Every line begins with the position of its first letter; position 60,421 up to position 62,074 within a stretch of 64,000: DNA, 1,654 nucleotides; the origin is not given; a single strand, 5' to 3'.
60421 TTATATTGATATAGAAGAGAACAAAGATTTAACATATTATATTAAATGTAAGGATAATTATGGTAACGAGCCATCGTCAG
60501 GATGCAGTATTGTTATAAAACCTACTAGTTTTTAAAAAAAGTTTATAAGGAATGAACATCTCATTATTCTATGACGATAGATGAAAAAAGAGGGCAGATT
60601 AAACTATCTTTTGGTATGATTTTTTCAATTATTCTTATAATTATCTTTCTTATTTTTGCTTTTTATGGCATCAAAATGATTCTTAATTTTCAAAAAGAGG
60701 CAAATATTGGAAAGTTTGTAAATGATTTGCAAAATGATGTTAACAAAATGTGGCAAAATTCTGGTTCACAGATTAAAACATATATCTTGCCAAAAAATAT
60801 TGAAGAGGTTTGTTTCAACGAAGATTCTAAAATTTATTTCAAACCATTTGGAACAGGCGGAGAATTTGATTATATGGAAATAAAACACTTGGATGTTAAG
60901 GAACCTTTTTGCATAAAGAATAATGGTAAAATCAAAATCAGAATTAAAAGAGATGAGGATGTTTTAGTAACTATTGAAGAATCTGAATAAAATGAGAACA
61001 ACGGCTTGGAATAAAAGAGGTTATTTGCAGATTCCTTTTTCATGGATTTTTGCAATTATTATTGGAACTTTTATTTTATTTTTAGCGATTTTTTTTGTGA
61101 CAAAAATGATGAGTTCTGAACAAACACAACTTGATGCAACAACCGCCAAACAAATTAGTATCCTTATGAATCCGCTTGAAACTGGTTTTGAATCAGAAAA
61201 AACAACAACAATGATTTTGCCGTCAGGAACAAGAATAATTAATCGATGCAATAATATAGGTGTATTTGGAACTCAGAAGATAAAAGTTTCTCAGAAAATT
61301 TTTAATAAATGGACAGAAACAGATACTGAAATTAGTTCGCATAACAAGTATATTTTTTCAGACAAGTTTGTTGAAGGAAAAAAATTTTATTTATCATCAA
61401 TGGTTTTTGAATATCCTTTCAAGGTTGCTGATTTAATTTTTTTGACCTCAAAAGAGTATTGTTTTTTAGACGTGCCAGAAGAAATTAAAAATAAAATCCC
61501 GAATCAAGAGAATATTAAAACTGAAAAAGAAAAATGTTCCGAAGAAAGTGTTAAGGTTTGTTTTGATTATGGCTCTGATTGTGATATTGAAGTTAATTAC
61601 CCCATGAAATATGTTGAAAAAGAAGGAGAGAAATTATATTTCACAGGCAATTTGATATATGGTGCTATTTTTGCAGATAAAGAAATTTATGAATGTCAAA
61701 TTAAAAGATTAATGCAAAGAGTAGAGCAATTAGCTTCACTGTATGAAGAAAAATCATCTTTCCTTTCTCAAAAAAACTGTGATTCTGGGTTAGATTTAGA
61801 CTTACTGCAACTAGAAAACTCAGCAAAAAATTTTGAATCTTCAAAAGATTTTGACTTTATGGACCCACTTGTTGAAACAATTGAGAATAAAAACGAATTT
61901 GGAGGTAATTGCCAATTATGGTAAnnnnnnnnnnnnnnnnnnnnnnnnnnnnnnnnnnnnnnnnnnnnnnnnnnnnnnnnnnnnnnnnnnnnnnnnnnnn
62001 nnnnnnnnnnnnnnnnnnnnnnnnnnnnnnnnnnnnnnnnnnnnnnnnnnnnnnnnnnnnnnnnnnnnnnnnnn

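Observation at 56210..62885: Translationally coupled 7-gene operon of type-IV-pilin-like proteins with giant members and no assembly machinery in view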

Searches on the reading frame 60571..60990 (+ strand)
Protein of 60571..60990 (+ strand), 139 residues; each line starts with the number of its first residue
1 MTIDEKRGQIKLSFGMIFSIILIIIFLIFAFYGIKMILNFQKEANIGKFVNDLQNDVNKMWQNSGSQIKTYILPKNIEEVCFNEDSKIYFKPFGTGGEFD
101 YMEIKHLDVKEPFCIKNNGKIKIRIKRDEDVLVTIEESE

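Call 6: search_protein_families(library=pfam, proteins=[window:60571-60990:+], max_evalue=1)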
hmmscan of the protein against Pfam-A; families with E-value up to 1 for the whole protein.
window:60571-60990:+ (139 aa): 0 families

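Call 7: search_protein_families(library=ncbifam, proteins=[window:60571-60990:+], max_evalue=1)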
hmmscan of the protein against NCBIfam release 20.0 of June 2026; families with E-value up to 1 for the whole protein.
window:60571-60990:+ (139 aa): 1 family
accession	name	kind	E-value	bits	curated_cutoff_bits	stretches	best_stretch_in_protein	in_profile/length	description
TIGR02782.1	TrbB_P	equivalog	0.14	11.4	304.55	1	57-99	3-45/303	P-type conjugative transfer ATPase TrbB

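Call 8: find_encoding_contigs(protein=window:60571-60990:+, flank=10000, max_places=10)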
Protein window:60571-60990:+ (139 aa): 2 contigs read that carry it; 1 place shown.
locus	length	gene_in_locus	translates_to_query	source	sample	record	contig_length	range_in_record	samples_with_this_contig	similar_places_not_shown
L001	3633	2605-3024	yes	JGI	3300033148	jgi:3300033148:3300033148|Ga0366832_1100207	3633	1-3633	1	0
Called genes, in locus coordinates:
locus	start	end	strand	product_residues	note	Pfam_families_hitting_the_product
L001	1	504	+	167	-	?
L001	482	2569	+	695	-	PF15418:DUF4625 (faint), PF07495:Y_Y_Y (faint)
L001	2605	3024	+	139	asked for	-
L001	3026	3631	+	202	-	?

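Call 95: search_solved_structures(query=A3, max_evalue=5)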
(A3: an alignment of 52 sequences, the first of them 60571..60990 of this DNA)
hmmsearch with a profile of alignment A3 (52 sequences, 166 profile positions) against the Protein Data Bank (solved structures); distinct sequences matched with E-value up to 5: 7.
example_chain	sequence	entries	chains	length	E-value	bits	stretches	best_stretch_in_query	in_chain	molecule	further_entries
9e02_F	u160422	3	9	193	0.26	14.2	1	12-61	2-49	Sec-independent protein translocase protein TatB homolog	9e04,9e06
8pfb_G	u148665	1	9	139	0.34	13.9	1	14-62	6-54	Type IV pilin PilE1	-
4d70_A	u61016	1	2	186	0.35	13.8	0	86-137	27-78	SORTASE FAMILY PROTEIN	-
6hm4_A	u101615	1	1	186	0.75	12.7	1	45-86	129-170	S-M checkpoint control protein rad4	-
4bmc_A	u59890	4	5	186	0.76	12.7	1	45-86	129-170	S-M CHECKPOINT CONTROL PROTEIN RAD4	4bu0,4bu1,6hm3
9nnd_a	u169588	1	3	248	1.4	11.8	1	15-67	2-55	Endogenous retrovirus group K member 7 Pol protein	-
9mla_D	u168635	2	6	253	2.1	11.3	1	15-67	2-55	Transmembrane protein,Fibritin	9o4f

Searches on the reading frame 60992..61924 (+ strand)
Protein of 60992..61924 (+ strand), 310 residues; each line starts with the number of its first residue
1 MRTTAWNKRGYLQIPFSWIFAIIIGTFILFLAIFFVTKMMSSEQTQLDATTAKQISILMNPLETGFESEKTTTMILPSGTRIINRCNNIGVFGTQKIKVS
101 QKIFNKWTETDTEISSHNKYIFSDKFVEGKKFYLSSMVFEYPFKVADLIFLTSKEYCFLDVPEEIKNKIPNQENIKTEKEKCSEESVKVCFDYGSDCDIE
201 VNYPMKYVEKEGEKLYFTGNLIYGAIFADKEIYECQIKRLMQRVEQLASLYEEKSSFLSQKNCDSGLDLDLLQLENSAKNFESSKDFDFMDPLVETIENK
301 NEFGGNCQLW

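Call 6: search_protein_families(library=pfam, proteins=[window:60992-61924:+], max_evalue=1)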
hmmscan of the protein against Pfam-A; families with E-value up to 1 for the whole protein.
window:60992-61924:+ (310 aa): 0 families

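Call 7: search_protein_families(library=ncbifam, proteins=[window:60992-61924:+], max_evalue=1)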
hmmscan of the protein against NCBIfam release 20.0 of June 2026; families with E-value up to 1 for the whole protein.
window:60992-61924:+ (310 aa): 0 families

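Call 39: search_solved_structures(query=A4, max_evalue=5)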
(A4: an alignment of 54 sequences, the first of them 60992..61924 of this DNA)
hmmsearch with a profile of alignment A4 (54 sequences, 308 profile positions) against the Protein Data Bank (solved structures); distinct sequences matched with E-value up to 5: 1.
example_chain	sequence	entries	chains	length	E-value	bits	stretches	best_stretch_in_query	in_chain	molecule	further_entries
9w0b_A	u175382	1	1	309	1.5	11.1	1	28-119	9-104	Capsid protein VP1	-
